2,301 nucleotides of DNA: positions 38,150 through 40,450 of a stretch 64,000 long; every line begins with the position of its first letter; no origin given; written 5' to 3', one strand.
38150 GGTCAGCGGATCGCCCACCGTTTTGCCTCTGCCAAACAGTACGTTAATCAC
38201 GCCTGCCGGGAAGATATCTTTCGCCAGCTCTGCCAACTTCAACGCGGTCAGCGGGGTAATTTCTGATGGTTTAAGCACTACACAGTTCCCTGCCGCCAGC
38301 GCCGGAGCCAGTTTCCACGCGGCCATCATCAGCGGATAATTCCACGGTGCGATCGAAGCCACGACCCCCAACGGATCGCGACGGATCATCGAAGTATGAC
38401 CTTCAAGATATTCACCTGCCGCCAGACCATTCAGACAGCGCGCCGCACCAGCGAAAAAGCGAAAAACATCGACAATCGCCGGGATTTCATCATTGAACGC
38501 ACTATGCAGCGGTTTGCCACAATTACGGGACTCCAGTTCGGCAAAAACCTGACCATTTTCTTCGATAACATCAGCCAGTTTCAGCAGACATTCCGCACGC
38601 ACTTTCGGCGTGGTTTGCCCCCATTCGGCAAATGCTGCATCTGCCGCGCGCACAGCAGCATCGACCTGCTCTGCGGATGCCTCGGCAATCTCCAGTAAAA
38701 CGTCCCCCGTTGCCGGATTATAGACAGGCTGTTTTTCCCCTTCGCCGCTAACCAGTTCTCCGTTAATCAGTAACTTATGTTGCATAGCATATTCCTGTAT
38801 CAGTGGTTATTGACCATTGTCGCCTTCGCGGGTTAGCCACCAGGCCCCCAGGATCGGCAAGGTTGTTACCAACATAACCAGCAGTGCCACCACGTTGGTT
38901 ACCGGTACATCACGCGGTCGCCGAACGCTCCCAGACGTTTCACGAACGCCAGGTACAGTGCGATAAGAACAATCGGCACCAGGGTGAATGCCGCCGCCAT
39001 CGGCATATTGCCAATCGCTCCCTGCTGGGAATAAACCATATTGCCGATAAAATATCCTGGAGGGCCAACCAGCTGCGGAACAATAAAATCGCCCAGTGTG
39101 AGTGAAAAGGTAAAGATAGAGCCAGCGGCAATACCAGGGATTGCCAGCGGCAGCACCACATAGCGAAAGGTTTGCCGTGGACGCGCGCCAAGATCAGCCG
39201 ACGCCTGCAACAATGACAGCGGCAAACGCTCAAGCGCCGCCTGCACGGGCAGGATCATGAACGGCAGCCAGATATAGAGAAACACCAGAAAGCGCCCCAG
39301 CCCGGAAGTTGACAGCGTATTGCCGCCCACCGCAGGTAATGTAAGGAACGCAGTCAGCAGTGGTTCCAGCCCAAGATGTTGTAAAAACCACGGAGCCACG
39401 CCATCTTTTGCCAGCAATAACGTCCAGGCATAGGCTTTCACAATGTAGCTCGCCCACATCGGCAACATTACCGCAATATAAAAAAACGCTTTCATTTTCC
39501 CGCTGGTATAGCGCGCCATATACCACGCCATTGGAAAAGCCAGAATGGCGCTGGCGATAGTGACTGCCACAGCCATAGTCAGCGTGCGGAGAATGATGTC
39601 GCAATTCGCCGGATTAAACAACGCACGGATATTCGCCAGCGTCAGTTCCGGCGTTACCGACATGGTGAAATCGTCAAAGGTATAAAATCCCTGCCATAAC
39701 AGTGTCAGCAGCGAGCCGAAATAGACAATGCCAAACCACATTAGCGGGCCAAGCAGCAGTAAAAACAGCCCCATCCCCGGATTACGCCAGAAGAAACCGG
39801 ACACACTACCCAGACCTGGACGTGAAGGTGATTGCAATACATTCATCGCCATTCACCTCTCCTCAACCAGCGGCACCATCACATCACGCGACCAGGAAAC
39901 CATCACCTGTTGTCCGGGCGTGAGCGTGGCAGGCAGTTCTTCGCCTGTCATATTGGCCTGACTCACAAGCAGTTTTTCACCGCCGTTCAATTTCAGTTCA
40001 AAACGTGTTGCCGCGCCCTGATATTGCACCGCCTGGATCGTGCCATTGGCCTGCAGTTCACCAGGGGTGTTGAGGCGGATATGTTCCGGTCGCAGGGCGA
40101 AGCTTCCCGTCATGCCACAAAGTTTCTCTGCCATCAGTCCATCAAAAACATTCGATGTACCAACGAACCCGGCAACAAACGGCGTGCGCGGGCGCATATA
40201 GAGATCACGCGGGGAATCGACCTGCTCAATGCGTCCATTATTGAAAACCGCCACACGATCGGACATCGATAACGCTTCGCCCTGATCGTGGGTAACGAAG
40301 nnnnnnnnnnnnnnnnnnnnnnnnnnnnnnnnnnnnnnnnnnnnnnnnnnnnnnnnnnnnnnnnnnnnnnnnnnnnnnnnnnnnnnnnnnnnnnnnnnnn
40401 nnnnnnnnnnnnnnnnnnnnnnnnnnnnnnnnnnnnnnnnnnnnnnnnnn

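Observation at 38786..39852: ydcSTUV-type ABC transporter with only one permease gene; second permease reduced to a 35-codon tail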

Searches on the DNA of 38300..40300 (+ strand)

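Call 3: search_dna_similar(query=window:38300-40300:+, collection=ecoli_genomes, mode=near, max_rows=30)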
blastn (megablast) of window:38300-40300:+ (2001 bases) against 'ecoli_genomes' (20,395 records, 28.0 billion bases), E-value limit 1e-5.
Records with a match: 5413; places in all: 5418; records where one place covers at least 80% of the query: 5403.
Genomes with a match: 5413 of 5426; with a place that covers at least 80% of the query: 5403. Places per genome that has any: lowest 1, median 1, highest 2. On chromosomes: 5413 places; on plasmids: 5.
Best place of each record, by identity: >=99% 251; 95-99% 5134; 90-95% 28.
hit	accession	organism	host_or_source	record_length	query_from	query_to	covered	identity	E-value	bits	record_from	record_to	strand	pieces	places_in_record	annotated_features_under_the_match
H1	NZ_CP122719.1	Escherichia coli strain ETEC1748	Sus scrofa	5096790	1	2001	100%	100.0%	0e+0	3696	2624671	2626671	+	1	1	ydcU: ABC transporter permease | patD: aminobutyraldehyde dehydrogenase | ydcT: ABC transporter ATP-binding protein | ABC transporter permease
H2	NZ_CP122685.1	Escherichia coli strain ETEC4067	Sus scrofa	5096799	1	2001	100%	100.0%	0e+0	3696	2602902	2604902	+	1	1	ydcU: ABC transporter permease | patD: aminobutyraldehyde dehydrogenase | ydcT: ABC transporter ATP-binding protein | ABC transporter permease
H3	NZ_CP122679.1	Escherichia coli strain ETEC4069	Sus scrofa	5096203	1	2001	100%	100.0%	0e+0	3696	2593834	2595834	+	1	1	ydcU: ABC transporter permease | patD: aminobutyraldehyde dehydrogenase | ydcT: ABC transporter ATP-binding protein | ABC transporter permease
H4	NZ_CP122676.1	Escherichia coli strain ETEC4070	Sus scrofa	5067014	1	2001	100%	100.0%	0e+0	3696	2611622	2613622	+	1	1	ydcU: ABC transporter permease | patD: aminobutyraldehyde dehydrogenase | ydcT: ABC transporter ATP-binding protein | ABC transporter permease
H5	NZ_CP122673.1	Escherichia coli strain ETEC4071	Sus scrofa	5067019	1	2001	100%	100.0%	0e+0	3696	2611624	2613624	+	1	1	ydcU: ABC transporter permease | patD: aminobutyraldehyde dehydrogenase | ydcT: ABC transporter ATP-binding protein | ABC transporter permease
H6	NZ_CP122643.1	Escherichia coli strain ETEC4079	Sus scrofa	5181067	1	2001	100%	100.0%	0e+0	3696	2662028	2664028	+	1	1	ydcU: ABC transporter permease | patD: aminobutyraldehyde dehydrogenase | ydcT: ABC transporter ATP-binding protein | ABC transporter permease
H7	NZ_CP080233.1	Escherichia coli O139:H1 strain P15-25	Sus scrofa domesticus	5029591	1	2001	100%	99.9%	0e+0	3698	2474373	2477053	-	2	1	ydcU: ABC transporter permease | ydcV: ABC transporter permease | patD: aminobutyraldehyde dehydrogenase | ydcT: ABC transporter ATP-binding protein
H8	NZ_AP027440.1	Escherichia coli strain EC556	Sus scrofa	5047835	1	2001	100%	99.9%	0e+0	3698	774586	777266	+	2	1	ydcU: ABC transporter permease | ydcV: ABC transporter permease | patD: aminobutyraldehyde dehydrogenase | ydcT: ABC transporter ATP-binding protein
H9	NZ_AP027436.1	Escherichia coli strain EC571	Sus scrofa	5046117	1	2001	100%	99.9%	0e+0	3698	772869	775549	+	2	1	ydcU: ABC transporter permease | ydcV: ABC transporter permease | patD: aminobutyraldehyde dehydrogenase | ydcT: ABC transporter ATP-binding protein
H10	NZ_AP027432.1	Escherichia coli strain EC581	Sus scrofa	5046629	1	2001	100%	99.9%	0e+0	3698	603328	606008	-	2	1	ydcU: ABC transporter permease | ydcV: ABC transporter permease | patD: aminobutyraldehyde dehydrogenase | ydcT: ABC transporter ATP-binding protein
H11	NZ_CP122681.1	Escherichia coli strain ETEC4068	Sus scrofa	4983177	1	2001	100%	99.9%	0e+0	3698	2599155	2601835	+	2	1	ydcU: ABC transporter permease | ydcV: ABC transporter permease | patD: aminobutyraldehyde dehydrogenase | ydcT: ABC transporter ATP-binding protein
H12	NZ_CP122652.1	Escherichia coli strain ETEC4075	Sus scrofa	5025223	1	2001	100%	99.9%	0e+0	3698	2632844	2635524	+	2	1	ydcU: ABC transporter permease | ydcV: ABC transporter permease | patD: aminobutyraldehyde dehydrogenase | ydcT: ABC transporter ATP-binding protein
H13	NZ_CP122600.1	Escherichia coli strain ETEC6333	Sus scrofa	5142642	1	2001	100%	99.9%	0e+0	3698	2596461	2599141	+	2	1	ydcU: ABC transporter permease | ydcV: ABC transporter permease | patD: aminobutyraldehyde dehydrogenase | ydcT: ABC transporter ATP-binding protein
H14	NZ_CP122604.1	Escherichia coli strain ETEC6334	Sus scrofa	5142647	1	2001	100%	99.9%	0e+0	3698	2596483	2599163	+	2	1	ydcU: ABC transporter permease | ydcV: ABC transporter permease | patD: aminobutyraldehyde dehydrogenase | ydcT: ABC transporter ATP-binding protein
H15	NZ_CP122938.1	Escherichia coli strain ETEC1701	Sus scrofa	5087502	1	2001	100%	99.9%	0e+0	3698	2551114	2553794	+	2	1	ydcU: ABC transporter permease | ydcV: ABC transporter permease | patD: aminobutyraldehyde dehydrogenase | ydcT: ABC transporter ATP-binding protein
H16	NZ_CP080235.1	Escherichia coli O139:H1 strain W13-16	Sus scrofa scrofa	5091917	1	2001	100%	99.9%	0e+0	3693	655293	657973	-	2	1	ydcU: ABC transporter permease | ydcV: ABC transporter permease | patD: aminobutyraldehyde dehydrogenase | ydcT: ABC transporter ATP-binding protein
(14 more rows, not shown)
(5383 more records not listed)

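Call 7: get_annotated_region(hit=H1, flank=3000)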
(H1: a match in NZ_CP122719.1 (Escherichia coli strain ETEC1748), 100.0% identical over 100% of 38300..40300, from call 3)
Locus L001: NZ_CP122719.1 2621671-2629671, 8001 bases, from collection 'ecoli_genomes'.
description: Escherichia coli strain ETEC1748 chromosome, complete genome
organism: Escherichia coli strain ETEC1748 (NCBI taxid 562)
replicon: chromosome; assembly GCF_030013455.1
host: Sus scrofa; source: feces; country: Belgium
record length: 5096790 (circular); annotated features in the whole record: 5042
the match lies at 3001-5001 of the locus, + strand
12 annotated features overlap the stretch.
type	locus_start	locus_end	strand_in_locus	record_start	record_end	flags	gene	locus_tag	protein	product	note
CDS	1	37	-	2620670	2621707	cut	curA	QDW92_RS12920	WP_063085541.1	NADPH-dependent curcumin/dihydrocurcumin reductase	-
CDS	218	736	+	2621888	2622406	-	mnaT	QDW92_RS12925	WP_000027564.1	GNAT family N-acetyltransferase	-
CDS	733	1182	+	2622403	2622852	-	ydcZ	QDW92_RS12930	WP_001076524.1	DMT family transporter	-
CDS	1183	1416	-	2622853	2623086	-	ydcY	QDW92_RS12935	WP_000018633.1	DUF2526 family protein YdcY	-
CDS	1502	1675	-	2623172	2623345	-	ortT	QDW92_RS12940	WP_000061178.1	orphan toxin OrtT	-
CDS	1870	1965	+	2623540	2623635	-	yncL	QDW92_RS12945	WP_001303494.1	stress response membrane protein YncL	-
CDS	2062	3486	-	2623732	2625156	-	patD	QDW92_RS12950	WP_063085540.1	aminobutyraldehyde dehydrogenase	-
CDS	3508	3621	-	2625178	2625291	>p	-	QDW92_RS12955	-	ABC transporter permease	incomplete; partial in the middle of a contig; missing N-terminus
CDS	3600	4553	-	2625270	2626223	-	ydcU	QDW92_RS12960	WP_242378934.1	ABC transporter permease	-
CDS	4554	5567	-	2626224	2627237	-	ydcT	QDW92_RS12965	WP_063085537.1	ABC transporter ATP-binding protein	-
CDS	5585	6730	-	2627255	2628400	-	ydcS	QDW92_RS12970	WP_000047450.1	putative ABC transporter substrate-binding protein YdcS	-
CDS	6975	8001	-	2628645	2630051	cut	ydcR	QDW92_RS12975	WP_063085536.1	PLP-dependent aminotransferase family protein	-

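Call 8: get_annotated_region(hit=H7, flank=3000)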
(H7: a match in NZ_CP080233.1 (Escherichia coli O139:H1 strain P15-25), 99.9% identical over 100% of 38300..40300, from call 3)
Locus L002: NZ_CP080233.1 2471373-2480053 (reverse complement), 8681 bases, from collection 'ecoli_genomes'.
description: Escherichia coli O139:H1 strain P15-25 chromosome, complete genome
organism: Escherichia coli O139:H1 strain P15-25 (NCBI taxid 2861805)
replicon: chromosome; assembly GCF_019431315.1
host: Sus scrofa domesticus; source: clinical sample; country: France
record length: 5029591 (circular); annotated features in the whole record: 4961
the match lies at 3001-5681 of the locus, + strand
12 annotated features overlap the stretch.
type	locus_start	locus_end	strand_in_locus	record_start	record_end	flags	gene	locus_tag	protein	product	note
CDS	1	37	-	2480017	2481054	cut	curA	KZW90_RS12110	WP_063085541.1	NADPH-dependent curcumin/dihydrocurcumin reductase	-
CDS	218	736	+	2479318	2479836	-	mnaT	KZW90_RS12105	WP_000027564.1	GNAT family N-acetyltransferase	-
CDS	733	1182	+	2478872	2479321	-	ydcZ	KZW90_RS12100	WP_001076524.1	DMT family transporter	-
CDS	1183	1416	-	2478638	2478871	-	ydcY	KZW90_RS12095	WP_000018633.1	DUF2526 family protein YdcY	-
CDS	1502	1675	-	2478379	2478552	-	ortT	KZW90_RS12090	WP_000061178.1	orphan toxin OrtT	-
CDS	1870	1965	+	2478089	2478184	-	yncL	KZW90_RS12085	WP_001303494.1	stress response membrane protein YncL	-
CDS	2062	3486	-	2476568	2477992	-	patD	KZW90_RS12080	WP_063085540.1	aminobutyraldehyde dehydrogenase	-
CDS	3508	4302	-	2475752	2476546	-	ydcV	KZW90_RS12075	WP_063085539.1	ABC transporter permease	-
CDS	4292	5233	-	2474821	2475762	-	ydcU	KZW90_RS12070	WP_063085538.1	ABC transporter permease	-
CDS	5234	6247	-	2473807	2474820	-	ydcT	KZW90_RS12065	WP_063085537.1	ABC transporter ATP-binding protein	-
CDS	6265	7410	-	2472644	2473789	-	ydcS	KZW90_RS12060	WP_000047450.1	putative ABC transporter substrate-binding protein YdcS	-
CDS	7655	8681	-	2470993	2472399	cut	ydcR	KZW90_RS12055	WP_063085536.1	aminotransferase-like domain-containing protein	-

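Call 11: search_dna_similar(query=window:38863-38982:+, collection=ecoli_genomes, mode=near, max_rows=40)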
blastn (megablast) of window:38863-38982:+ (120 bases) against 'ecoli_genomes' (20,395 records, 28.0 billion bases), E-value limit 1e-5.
Records with a match: 5413; places in all: 10637; records where one place covers at least 80% of the query: 7.
Genomes with a match: 5413 of 5426; with a place that covers at least 80% of the query: 7. Places per genome that has any: lowest 1, median 2, highest 2. On chromosomes: 10627 places; on plasmids: 10.
Best place of each record, by identity: >=99% 6; 95-99% 5345; 90-95% 62.
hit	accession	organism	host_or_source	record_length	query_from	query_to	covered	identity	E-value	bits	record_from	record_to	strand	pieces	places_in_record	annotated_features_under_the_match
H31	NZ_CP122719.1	Escherichia coli strain ETEC1748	Sus scrofa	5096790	1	120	100%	100.0%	2e-55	222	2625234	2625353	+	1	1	ydcU: ABC transporter permease | ABC transporter permease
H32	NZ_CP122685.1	Escherichia coli strain ETEC4067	Sus scrofa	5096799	1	120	100%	100.0%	2e-55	222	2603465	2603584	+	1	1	ydcU: ABC transporter permease | ABC transporter permease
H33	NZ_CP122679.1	Escherichia coli strain ETEC4069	Sus scrofa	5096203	1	120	100%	100.0%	2e-55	222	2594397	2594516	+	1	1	ydcU: ABC transporter permease | ABC transporter permease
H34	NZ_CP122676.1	Escherichia coli strain ETEC4070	Sus scrofa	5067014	1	120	100%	100.0%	2e-55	222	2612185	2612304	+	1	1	ydcU: ABC transporter permease | ABC transporter permease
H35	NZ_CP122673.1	Escherichia coli strain ETEC4071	Sus scrofa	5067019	1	120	100%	100.0%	2e-55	222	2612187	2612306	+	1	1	ydcU: ABC transporter permease | ABC transporter permease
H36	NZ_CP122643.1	Escherichia coli strain ETEC4079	Sus scrofa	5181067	1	120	100%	100.0%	2e-55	222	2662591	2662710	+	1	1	ydcU: ABC transporter permease | ABC transporter permease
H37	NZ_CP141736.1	Escherichia coli strain 2023CK-01509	Homo sapiens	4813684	1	120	100%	97.7%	1e-22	219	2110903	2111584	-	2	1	ABC transporter permease | ydcU: ABC transporter permease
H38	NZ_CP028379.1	Escherichia coli O145 str. RM9872 strain RM9872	Bos taurus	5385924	1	67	56%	97.0%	5e-22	111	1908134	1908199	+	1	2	ydcV: ABC transporter permease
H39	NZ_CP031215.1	Escherichia coli strain Es_ST80_L1_NDM_10_2017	Homo sapiens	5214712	1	67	56%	97.0%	5e-22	111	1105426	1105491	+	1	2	ydcV: ABC transporter permease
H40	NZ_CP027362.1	Escherichia coli strain 95-3192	missing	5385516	1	67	56%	97.0%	5e-22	111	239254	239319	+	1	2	ydcV: ABC transporter permease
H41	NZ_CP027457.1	Escherichia coli strain 88-3493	missing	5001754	1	67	56%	97.0%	5e-22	111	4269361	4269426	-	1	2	ydcV: ABC transporter permease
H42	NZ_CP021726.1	Escherichia coli strain Combat11I9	Homo sapiens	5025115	1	67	56%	97.0%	5e-22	111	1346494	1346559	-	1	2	ydcV: ABC transporter permease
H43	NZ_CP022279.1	Escherichia coli strain STEC299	Marmota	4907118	1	67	56%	97.0%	5e-22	111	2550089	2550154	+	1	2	ydcV: ABC transporter permease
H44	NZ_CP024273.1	Escherichia coli strain F9792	missing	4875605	1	67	56%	97.0%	5e-22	111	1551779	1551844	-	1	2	ydcV: ABC transporter permease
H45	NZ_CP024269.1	Escherichia coli strain F8111-1SC3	missing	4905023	1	67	56%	97.0%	5e-22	111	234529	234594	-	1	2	ydcV: ABC transporter permease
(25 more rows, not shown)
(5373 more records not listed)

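Call 15: get_annotated_region(hit=H37, flank=1500)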
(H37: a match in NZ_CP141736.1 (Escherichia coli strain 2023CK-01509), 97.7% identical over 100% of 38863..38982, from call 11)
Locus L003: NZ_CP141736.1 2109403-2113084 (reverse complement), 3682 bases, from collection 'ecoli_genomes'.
description: Escherichia coli strain 2023CK-01509 chromosome, complete genome
organism: Escherichia coli strain 2023CK-01509 (NCBI taxid 562)
replicon: chromosome; assembly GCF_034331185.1
host: Homo sapiens; source: Wound/Abscess; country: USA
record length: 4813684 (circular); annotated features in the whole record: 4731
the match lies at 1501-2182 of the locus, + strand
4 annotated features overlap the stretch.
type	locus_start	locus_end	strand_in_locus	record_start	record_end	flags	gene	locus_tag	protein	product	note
CDS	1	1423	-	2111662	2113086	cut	patD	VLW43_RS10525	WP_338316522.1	aminobutyraldehyde dehydrogenase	-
CDS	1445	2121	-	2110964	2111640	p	-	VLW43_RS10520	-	ABC transporter permease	frameshifted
CDS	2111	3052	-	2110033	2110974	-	ydcU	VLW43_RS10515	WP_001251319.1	ABC transporter permease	-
CDS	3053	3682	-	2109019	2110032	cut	ydcT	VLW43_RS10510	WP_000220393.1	ABC transporter ATP-binding protein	-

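Call 44: search_dna_similar(query=L002:3508-4302:+, collection=ecoli_genomes, mode=near, max_rows=25, rows=spread)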
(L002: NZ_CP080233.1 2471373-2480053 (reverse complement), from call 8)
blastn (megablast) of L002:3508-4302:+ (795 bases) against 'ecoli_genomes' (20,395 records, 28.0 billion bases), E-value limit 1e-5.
Records with a match: 5413; places in all: 5416; records where one place covers at least 80% of the query: 5405.
Genomes with a match: 5413 of 5426; with a place that covers at least 80% of the query: 5405. Places per genome that has any: lowest 1, median 1, highest 2. On chromosomes: 5411 places; on plasmids: 5.
Best place of each record, by identity: >=99% 116; 95-99% 5295; 90-95% 2.
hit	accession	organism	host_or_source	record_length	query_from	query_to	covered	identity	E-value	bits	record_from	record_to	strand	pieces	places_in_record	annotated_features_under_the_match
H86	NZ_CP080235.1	Escherichia coli O139:H1 strain W13-16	Sus scrofa scrofa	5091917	1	795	100%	100.0%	0e+0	1469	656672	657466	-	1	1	ydcV: ABC transporter permease | ydcU: ABC transporter permease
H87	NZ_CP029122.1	Escherichia coli strain AR434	missing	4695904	1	795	100%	98.2%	0e+0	1391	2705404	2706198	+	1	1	ydcV: ABC transporter permease | ydcU: ABC transporter permease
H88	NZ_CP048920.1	Escherichia coli strain SCU-101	Homo sapiens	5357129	1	795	100%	98.2%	0e+0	1391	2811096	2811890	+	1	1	ydcV: ABC transporter permease | ydcU: ABC transporter permease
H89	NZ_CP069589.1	Escherichia coli strain FDAARGOS_1266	Homo sapiens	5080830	1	795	100%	98.2%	0e+0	1391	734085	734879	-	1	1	ydcV: ABC transporter permease | ydcU: ABC transporter permease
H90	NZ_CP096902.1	Escherichia coli strain RSHH22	Mus musculus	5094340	1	795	100%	98.2%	0e+0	1391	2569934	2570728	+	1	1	ydcV: ABC transporter permease | ydcU: ABC transporter permease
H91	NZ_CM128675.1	Escherichia coli strain EC116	urine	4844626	1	795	100%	98.2%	0e+0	1391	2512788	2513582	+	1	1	ydcV: ABC transporter permease | ydcU: ABC transporter permease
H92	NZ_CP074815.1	Escherichia coli strain 7_33_80A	Fly pool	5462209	1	795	100%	98.2%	0e+0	1391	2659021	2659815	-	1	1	ydcV: ABC transporter permease | ydcU: ABC transporter permease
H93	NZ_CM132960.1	Escherichia coli strain 410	Homo sapiens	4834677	1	795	100%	98.2%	0e+0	1391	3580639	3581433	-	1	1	ydcV: ABC transporter permease | ydcU: ABC transporter permease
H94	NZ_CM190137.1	Escherichia coli strain 22872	Homo sapiens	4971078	1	795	100%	98.2%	0e+0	1391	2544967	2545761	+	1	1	ydcV: ABC transporter permease | ydcU: ABC transporter permease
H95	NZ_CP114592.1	Escherichia coli strain WEC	sewage plant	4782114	1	795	100%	98.1%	0e+0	1386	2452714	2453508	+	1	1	ydcV: ABC transporter permease | ydcU: ABC transporter permease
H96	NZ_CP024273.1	Escherichia coli strain F9792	missing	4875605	1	795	100%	98.0%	0e+0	1380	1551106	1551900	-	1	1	ydcV: ABC transporter permease | ydcU: ABC transporter permease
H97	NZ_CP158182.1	Escherichia coli strain EC0885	Homo sapiens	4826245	1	795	100%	98.0%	0e+0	1380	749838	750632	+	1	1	ydcV: ABC transporter permease | ydcU: ABC transporter permease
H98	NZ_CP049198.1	Escherichia coli strain E686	Homo sapiens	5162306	1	795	100%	98.0%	0e+0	1378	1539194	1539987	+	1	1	ydcV: ABC transporter permease | ydcU: ABC transporter permease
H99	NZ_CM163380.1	Escherichia coli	swine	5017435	1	795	100%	97.9%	0e+0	1375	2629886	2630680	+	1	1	ydcV: ABC transporter permease | ydcU: ABC transporter permease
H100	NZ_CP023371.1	Escherichia coli strain 1283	canine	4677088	1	795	100%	97.7%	0e+0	1369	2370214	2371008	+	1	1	ydcV: ABC transporter permease | ydcU: ABC transporter permease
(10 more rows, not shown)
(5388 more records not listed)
